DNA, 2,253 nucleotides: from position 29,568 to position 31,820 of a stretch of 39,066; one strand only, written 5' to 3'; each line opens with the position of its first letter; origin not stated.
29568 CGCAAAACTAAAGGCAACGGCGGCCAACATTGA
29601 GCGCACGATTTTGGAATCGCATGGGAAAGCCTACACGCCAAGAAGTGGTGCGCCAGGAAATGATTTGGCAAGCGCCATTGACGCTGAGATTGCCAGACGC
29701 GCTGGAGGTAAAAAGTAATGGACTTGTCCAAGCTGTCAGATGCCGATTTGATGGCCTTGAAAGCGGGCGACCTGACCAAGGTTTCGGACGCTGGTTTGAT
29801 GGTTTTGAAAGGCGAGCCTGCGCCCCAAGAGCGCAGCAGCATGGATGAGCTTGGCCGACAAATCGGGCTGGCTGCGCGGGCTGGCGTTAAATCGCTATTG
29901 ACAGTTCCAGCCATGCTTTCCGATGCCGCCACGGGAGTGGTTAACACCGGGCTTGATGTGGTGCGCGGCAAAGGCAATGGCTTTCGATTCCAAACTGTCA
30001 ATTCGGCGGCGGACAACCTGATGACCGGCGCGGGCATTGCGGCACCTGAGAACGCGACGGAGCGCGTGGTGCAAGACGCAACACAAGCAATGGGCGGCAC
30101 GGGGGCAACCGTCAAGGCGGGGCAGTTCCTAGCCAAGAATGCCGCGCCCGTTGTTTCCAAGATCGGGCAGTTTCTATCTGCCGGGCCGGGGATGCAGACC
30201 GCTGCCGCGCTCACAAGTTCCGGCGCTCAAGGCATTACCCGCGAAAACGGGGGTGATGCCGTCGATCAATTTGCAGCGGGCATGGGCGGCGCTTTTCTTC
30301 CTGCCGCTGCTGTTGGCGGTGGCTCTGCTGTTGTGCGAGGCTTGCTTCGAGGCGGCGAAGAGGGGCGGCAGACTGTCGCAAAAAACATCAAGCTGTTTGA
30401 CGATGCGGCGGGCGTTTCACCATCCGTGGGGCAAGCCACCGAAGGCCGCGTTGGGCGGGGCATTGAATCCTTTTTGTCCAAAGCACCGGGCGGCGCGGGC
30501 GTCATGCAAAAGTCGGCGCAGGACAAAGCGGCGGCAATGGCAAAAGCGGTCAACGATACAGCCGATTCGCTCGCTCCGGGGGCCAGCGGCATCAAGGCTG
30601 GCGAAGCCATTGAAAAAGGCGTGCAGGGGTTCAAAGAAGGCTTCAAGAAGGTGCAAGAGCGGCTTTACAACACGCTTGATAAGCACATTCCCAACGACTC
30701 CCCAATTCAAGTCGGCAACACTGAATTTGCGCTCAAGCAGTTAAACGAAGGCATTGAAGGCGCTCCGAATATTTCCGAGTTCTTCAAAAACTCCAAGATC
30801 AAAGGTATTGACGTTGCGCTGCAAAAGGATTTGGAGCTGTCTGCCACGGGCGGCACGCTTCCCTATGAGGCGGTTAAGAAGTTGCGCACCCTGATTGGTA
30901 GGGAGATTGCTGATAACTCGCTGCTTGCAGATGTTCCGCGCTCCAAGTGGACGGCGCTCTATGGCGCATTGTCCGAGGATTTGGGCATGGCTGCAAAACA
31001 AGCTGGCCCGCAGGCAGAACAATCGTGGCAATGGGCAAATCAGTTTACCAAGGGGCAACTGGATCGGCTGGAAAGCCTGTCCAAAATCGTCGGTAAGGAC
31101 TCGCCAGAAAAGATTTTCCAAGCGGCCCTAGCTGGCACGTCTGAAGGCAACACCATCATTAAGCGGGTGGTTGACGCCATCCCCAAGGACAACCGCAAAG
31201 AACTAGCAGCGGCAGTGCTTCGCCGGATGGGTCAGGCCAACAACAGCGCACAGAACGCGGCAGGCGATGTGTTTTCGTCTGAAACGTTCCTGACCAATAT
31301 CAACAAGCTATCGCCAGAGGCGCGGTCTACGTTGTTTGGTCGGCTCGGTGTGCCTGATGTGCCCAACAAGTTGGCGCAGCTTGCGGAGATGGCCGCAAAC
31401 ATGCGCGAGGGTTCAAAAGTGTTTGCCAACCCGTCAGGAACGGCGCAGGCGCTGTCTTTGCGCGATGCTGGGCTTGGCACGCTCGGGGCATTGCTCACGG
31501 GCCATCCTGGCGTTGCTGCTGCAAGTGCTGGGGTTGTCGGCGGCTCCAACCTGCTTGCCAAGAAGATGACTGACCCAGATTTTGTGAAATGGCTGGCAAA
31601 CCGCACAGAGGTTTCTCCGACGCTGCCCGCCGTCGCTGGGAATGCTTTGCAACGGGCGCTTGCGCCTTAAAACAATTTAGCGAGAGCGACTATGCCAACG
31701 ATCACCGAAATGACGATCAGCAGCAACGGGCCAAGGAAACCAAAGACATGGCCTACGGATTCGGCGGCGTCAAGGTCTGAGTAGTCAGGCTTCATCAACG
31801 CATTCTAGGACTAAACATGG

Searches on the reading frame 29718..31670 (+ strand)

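Call 28: search_protein_families(library=phrogs, proteins=[window:29718-31670:+], max_evalue=0.00001)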
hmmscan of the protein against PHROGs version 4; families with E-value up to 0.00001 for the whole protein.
window:29718-31670:+ (650 aa): 2 families
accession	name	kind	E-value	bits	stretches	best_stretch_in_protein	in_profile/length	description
phrog_3513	-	lysis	2.3e-35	123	1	105-578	924-1415/1434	endolysin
phrog_36512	-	unknown function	2.9e-17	63.3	1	209-628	266-711/759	-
